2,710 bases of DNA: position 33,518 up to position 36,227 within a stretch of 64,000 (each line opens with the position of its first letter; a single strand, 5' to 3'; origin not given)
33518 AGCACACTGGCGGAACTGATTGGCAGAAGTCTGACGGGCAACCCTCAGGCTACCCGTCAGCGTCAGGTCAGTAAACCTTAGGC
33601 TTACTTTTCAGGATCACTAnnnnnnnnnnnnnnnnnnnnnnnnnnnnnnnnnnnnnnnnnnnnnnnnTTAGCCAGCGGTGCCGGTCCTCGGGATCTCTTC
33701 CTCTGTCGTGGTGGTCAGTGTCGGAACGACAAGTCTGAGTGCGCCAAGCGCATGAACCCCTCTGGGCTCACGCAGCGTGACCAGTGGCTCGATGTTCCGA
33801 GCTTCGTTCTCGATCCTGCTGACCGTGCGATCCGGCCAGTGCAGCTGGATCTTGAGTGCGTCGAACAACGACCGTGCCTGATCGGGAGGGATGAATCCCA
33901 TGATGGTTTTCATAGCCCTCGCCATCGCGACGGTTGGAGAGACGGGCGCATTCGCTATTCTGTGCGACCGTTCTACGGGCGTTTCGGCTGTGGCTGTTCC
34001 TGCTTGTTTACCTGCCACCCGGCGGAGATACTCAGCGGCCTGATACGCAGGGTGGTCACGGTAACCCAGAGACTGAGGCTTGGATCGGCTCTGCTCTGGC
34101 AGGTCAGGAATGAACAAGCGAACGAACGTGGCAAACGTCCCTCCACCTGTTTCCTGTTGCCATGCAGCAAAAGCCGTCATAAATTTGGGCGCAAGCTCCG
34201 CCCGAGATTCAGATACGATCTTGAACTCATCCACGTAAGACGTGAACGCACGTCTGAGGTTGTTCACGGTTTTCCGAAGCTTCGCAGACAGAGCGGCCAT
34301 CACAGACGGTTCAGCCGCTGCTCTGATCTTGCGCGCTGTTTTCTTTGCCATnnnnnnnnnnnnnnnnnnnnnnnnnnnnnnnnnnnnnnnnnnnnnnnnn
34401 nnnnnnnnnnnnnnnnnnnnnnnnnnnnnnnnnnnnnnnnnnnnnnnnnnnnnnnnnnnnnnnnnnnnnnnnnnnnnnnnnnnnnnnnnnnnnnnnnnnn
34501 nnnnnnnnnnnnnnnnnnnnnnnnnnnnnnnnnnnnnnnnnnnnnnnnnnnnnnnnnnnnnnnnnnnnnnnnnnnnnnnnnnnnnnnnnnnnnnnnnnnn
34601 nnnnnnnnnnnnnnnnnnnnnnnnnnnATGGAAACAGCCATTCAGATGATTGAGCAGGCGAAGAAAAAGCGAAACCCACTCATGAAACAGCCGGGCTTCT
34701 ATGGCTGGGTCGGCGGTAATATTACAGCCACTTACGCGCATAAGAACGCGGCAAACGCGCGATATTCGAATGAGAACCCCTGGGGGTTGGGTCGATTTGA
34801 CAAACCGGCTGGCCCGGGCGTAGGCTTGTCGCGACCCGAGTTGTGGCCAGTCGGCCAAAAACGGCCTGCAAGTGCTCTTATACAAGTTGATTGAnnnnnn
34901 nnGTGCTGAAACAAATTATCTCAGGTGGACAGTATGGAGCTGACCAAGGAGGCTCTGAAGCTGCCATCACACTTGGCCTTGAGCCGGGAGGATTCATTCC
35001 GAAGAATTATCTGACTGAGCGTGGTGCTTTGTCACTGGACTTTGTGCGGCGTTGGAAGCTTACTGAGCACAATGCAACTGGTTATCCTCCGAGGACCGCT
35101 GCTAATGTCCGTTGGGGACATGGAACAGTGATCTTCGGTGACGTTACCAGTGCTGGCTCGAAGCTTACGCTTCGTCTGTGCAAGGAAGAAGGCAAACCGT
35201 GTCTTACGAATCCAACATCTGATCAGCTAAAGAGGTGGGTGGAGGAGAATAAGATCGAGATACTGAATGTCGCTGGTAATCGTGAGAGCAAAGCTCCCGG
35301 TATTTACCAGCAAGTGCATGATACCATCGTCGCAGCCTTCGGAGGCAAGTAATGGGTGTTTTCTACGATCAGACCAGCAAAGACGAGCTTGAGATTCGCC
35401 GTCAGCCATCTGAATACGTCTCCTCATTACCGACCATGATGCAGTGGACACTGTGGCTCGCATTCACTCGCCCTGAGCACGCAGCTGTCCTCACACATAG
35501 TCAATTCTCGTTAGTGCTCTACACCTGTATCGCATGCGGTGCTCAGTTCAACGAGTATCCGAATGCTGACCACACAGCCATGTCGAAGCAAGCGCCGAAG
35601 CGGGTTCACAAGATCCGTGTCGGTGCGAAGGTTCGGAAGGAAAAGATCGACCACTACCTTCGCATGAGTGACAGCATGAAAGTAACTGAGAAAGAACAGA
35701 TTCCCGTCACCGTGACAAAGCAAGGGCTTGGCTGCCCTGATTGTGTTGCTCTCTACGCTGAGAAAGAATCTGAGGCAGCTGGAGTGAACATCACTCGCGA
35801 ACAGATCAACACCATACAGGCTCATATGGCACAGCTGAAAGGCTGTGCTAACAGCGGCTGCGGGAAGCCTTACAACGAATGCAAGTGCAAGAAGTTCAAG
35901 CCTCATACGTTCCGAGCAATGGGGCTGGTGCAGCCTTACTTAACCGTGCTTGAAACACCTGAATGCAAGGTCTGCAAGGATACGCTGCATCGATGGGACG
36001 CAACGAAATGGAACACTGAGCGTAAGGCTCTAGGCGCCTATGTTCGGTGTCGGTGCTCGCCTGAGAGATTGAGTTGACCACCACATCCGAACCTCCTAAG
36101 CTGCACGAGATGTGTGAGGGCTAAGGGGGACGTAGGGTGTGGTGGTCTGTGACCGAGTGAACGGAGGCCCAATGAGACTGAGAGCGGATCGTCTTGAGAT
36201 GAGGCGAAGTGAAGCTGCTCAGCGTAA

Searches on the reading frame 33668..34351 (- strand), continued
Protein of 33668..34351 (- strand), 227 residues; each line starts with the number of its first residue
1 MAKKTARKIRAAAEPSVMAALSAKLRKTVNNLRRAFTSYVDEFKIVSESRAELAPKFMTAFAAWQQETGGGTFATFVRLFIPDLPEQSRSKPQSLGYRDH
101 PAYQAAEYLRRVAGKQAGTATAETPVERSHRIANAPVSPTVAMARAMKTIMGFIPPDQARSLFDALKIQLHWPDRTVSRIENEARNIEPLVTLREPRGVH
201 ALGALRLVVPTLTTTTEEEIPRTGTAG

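Call 80: find_encoding_contigs(protein=P0148, flank=8000, max_places=2)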
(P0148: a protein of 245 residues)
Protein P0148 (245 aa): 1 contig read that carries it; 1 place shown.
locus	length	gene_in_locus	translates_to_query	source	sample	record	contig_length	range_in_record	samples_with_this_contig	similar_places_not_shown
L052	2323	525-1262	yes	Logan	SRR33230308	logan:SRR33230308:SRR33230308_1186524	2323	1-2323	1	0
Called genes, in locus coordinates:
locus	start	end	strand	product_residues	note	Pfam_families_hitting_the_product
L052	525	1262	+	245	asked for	-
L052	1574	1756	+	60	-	-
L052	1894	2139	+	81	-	-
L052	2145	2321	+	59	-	?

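Call 81: find_encoding_contigs(protein=P0159, flank=8000, max_places=2)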
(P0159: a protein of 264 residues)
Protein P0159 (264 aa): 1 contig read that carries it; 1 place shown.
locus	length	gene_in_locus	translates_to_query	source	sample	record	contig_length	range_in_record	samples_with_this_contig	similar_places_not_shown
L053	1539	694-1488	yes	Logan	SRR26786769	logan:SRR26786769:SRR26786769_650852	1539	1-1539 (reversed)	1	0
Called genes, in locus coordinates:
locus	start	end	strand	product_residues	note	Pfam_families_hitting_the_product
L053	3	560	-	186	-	?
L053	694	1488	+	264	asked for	-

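Call 95: search_protein_families(library=phrogs, alignment_id=A2, max_evalue=0.001)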
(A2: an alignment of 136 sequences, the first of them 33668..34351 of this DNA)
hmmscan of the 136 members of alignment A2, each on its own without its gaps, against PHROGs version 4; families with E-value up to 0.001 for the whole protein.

A. member 1, window:33668-34351:- (227 aa): 0 families

B. families by the number of members that match (of 136 scanned): 1 family
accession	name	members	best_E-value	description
phrog_20658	-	1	0.00081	head decoration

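Call 96: search_protein_families(library=ncbifam, proteins=[window:33668-34351:-, P0012, P0055, P0099, P0148, P0159], max_evalue=0.05)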
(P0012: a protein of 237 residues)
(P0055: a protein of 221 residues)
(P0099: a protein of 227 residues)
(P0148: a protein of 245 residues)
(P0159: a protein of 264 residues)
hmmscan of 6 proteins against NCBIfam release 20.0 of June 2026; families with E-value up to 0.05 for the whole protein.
window:33668-34351:- (227 aa): 0 families

P0012 (237 aa): 0 families

P0055 (221 aa): 0 families

P0099 (227 aa): 0 families

P0148 (245 aa): 0 families

P0159 (264 aa): 0 families

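Call 108: search_dna_similar(query=P0159, collection=phages, mode=protein, max_evalue=0.001, max_rows=10)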
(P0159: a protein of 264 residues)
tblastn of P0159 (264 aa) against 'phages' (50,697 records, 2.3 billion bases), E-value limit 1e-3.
No match.

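Call 109: search_dna_similar(query=P0099, collection=phages, mode=protein, max_evalue=0.001, max_rows=10)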
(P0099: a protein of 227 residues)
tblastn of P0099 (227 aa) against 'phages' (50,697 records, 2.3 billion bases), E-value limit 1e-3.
No match.

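Call 110: search_dna_similar(query=window:33668-34351:-, collection=plasmids, mode=protein, max_evalue=0.001, max_rows=10)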
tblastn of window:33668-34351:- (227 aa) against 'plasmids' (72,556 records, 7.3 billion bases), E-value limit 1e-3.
No match.

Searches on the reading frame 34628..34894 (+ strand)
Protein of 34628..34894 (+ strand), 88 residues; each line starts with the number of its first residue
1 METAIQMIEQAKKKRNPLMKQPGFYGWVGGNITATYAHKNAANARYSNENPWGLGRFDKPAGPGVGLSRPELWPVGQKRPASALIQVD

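Call 9: search_protein_families(library=pfam, proteins=[window:34628-34894:+], max_evalue=0.1)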
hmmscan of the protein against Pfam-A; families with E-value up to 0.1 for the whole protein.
window:34628-34894:+ (88 aa): 0 families

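Call 10: search_protein_families(library=phrogs, proteins=[window:34628-34894:+], max_evalue=0.1)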
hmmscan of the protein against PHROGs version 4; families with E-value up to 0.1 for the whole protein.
window:34628-34894:+ (88 aa): 0 families

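Call 73: find_homologous_proteins(query=window:34628-34894:+, max_evalue=0.01)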
Query window:34628-34894:+ (88 aa): 1 proteins with E <= 0.01 among 1 candidates.
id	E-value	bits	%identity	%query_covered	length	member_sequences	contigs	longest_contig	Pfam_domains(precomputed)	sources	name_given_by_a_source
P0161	2.9e-50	186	95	100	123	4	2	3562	-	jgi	-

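Call 96: search_protein_families(library=ncbifam, proteins=[window:34628-34894:+], max_evalue=0.05)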
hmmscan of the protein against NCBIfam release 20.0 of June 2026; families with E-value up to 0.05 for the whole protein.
window:34628-34894:+ (88 aa): 0 families

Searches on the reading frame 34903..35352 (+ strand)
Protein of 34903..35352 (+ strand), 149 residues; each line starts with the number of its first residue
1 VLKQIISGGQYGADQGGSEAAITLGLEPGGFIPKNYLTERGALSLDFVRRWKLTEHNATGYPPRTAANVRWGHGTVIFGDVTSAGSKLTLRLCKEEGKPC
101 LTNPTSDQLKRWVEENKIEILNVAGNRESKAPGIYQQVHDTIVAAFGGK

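Call 9: search_protein_families(library=pfam, proteins=[window:34903-35352:+], max_evalue=0.1)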
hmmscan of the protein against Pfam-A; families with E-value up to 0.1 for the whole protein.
window:34903-35352:+ (149 aa): 1 family
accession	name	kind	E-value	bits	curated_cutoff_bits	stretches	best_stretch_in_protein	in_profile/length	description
PF12694.12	cpYpsA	-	1.9e-33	115.7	26.2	1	5-143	1-142/145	Circularly permutated YpsA SLOG family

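Call 10: search_protein_families(library=phrogs, proteins=[window:34903-35352:+], max_evalue=0.1)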
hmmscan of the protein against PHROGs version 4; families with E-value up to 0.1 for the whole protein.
window:34903-35352:+ (149 aa): 1 family
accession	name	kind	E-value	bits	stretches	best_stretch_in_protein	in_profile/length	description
phrog_10774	-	unknown function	0.00029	21.5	1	53-126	6-84/179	-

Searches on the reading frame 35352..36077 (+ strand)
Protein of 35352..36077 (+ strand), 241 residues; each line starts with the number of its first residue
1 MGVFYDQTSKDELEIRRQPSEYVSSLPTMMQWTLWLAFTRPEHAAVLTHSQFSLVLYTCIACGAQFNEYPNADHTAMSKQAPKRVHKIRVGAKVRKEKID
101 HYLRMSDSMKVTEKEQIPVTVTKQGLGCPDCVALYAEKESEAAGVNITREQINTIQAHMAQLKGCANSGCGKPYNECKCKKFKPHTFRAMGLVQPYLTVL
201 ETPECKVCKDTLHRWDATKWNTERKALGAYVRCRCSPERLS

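Call 9: search_protein_families(library=pfam, proteins=[window:35352-36077:+], max_evalue=0.1)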
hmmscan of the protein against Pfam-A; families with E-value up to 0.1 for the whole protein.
window:35352-36077:+ (241 aa): 1 family
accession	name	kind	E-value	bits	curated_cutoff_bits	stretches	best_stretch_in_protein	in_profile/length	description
PF16868.10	NMT1_3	-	0.046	13.8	27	1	93-159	135-201/289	NMT1-like family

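Call 10: search_protein_families(library=phrogs, proteins=[window:35352-36077:+], max_evalue=0.1)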
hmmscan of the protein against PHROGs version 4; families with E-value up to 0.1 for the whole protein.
window:35352-36077:+ (241 aa): 1 family
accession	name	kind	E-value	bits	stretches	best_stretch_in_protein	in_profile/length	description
phrog_26488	-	unknown function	0.007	17.6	1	118-182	37-102/104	-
